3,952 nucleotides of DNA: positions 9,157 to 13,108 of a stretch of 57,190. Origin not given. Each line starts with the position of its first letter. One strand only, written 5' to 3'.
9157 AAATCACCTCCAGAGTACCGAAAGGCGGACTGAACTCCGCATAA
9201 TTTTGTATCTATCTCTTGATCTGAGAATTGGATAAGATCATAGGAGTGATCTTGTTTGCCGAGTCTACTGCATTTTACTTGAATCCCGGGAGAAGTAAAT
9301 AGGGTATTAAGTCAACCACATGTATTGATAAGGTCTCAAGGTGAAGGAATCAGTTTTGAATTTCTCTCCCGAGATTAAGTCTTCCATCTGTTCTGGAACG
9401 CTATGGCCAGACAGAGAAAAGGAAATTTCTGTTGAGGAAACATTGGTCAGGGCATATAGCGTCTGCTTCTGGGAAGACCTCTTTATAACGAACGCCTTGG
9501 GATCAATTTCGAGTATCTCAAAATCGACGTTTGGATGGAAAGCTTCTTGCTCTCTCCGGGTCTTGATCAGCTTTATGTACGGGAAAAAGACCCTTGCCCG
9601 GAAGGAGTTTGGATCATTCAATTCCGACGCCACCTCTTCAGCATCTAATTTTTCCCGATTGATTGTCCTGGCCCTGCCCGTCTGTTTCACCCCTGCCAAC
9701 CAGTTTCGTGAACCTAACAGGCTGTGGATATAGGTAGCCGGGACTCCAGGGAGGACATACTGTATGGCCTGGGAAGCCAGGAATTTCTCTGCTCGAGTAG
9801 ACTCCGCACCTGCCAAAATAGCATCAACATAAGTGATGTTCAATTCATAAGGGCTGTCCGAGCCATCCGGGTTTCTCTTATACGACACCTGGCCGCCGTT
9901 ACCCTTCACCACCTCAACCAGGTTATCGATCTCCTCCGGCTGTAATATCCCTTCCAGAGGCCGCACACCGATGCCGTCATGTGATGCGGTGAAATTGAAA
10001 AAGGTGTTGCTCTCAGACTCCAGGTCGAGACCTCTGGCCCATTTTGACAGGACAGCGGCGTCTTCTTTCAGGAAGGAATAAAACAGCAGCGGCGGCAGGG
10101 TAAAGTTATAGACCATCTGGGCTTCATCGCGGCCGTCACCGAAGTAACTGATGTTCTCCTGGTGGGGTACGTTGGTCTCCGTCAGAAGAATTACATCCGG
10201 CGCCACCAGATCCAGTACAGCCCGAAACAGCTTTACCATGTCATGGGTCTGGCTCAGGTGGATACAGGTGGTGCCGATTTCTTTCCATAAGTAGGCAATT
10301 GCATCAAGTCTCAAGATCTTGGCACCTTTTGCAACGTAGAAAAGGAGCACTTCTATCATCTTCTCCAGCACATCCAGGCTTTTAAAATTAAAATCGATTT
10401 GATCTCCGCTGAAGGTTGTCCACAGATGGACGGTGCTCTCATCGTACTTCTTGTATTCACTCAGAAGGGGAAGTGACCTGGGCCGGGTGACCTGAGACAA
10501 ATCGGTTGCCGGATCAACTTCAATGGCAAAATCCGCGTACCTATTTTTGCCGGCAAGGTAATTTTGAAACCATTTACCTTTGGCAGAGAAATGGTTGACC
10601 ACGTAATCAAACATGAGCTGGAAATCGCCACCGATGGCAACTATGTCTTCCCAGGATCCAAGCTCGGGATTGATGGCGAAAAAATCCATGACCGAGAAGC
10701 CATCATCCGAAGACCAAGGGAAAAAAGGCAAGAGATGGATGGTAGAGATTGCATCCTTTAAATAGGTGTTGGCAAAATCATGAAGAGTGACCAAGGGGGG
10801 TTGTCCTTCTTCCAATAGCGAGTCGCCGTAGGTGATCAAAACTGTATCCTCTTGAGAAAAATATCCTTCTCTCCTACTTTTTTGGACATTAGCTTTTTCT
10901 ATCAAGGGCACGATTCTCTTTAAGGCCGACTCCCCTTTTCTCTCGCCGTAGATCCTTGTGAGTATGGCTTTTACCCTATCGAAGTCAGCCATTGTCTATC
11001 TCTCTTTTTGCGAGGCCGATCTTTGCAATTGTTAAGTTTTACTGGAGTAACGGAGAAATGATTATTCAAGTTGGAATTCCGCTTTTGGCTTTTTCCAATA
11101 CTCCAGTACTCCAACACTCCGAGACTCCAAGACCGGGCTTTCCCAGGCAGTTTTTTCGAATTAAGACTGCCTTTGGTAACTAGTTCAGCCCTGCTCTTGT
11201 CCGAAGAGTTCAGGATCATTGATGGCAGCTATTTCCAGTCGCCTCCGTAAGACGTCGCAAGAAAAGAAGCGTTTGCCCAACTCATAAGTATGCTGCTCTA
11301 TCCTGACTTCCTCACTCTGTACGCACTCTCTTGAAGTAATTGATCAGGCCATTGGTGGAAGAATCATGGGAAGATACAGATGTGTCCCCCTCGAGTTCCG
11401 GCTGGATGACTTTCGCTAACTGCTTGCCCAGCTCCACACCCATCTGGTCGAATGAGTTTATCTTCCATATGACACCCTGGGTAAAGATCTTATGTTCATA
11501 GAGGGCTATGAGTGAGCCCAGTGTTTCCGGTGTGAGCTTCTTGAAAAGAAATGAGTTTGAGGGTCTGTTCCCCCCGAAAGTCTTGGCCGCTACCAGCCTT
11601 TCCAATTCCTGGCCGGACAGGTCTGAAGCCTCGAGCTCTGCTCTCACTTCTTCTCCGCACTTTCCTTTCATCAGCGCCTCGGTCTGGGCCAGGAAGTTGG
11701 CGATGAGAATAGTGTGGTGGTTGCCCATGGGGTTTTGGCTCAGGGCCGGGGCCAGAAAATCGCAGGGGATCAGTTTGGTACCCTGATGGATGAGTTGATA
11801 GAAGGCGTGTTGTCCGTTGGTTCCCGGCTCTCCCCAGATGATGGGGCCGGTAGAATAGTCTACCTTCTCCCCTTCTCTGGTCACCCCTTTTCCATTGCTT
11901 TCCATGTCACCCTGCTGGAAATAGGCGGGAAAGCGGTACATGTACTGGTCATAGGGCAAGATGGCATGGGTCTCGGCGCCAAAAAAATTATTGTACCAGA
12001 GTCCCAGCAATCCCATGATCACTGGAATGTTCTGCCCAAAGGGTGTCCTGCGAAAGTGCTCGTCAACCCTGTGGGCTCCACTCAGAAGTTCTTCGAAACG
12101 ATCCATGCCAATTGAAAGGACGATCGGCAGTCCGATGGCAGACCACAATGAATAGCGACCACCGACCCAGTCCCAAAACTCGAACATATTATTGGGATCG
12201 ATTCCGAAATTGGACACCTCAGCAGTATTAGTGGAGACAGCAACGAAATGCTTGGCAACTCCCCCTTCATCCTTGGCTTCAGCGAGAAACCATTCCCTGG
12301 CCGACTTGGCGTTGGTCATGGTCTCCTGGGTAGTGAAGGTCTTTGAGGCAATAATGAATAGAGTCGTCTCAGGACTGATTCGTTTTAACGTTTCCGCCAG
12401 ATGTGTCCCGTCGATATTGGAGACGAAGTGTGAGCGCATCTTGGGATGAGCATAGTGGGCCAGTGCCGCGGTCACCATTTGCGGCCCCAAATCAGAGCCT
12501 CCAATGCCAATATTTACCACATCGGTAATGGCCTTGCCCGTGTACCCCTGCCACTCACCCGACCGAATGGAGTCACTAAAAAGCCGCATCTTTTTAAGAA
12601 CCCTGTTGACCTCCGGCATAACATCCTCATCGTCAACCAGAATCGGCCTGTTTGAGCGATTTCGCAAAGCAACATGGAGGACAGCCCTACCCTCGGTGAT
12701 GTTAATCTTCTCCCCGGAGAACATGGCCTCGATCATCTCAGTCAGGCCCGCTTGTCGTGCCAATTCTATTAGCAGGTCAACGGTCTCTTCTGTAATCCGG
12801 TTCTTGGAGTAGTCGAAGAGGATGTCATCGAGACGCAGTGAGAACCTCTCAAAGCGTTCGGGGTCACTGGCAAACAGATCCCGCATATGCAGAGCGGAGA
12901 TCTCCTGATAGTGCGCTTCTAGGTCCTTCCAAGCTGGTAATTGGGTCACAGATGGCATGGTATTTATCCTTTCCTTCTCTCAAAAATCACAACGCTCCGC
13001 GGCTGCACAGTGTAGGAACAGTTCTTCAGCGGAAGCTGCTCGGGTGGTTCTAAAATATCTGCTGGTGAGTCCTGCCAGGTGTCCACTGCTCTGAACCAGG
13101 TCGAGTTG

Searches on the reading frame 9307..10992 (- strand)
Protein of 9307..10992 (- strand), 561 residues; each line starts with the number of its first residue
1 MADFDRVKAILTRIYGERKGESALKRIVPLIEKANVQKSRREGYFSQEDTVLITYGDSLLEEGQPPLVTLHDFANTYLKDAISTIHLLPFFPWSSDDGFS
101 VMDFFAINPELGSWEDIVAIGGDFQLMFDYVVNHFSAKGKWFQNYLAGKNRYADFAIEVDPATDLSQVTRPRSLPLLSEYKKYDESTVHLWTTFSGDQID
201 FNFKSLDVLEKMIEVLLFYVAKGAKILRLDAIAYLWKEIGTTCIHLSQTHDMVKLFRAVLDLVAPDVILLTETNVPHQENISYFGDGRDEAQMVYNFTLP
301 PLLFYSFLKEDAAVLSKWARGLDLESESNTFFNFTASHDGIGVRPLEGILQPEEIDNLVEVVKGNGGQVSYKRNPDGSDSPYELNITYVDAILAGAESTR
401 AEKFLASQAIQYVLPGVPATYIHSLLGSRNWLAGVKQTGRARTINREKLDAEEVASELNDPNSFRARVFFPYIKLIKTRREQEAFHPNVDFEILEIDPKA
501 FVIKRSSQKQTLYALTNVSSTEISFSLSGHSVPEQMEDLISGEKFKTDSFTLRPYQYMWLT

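Call 69: search_protein_families(library=pfam, max_evalue=0.00001, proteins=[window:9307-10992:-])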
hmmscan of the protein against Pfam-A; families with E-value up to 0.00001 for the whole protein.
window:9307-10992:- (561 aa): 2 families
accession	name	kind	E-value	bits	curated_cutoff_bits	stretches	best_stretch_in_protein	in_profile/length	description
PF00128.31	Alpha-amylase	-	5.5e-23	82.3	22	1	77-304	27-273/446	Alpha amylase, catalytic domain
PF16657.11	Malt_amylase_C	-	5.6e-07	30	27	1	490-559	2-75/75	Maltogenic Amylase, C-terminal domain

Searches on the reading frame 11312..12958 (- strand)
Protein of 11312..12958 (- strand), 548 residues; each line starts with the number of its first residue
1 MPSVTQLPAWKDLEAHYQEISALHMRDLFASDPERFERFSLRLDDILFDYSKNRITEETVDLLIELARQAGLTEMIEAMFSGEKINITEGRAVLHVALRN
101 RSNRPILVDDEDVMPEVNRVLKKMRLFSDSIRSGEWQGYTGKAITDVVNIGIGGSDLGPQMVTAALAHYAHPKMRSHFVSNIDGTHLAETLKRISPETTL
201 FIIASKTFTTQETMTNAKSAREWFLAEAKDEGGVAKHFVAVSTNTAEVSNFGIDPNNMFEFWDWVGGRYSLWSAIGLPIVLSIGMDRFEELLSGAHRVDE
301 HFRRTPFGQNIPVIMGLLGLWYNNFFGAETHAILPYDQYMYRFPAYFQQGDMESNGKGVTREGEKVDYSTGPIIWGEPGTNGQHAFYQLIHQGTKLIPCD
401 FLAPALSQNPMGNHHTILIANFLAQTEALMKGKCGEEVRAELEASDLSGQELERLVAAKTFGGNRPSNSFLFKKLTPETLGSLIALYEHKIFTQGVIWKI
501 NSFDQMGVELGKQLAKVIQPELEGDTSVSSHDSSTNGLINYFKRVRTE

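Call 7: search_protein_families(library=ncbifam, max_evalue=1e-10, proteins=[window:11312-12958:-])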
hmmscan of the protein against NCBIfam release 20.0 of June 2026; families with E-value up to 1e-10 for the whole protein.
window:11312-12958:- (548 aa): 7 families
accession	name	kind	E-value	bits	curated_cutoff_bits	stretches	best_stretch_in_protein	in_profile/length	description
NF001211.0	PRK00179.1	equivalog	1.4e-265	881.9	492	1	3-545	5-542/544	glucose-6-phosphate isomerase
NF010695.0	PRK14095.1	equivalog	3e-128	428.7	703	1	29-541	30-530/536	glucose-6-phosphate isomerase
NF010696.0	PRK14096.1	equivalog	4.9e-62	210.1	671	1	45-396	21-363/528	glucose-6-phosphate isomerase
NF003016.0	PRK03868.1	equivalog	8.1e-36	123.7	487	1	142-516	56-404/410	glucose-6-phosphate isomerase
NF010697.0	PRK14097.1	equivalog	8.2e-20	70.8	443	1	144-358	73-295/448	glucose-6-phosphate isomerase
NF007080.0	PRK09533.1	equivalog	2e-17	62.4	712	1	141-319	453-631/949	bifunctional transaldolase/phosoglucose isomerase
NF040629.1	PGI_Meth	equivalog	8e-14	51.6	350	1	142-394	59-292/396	glucose-6-phosphate isomerase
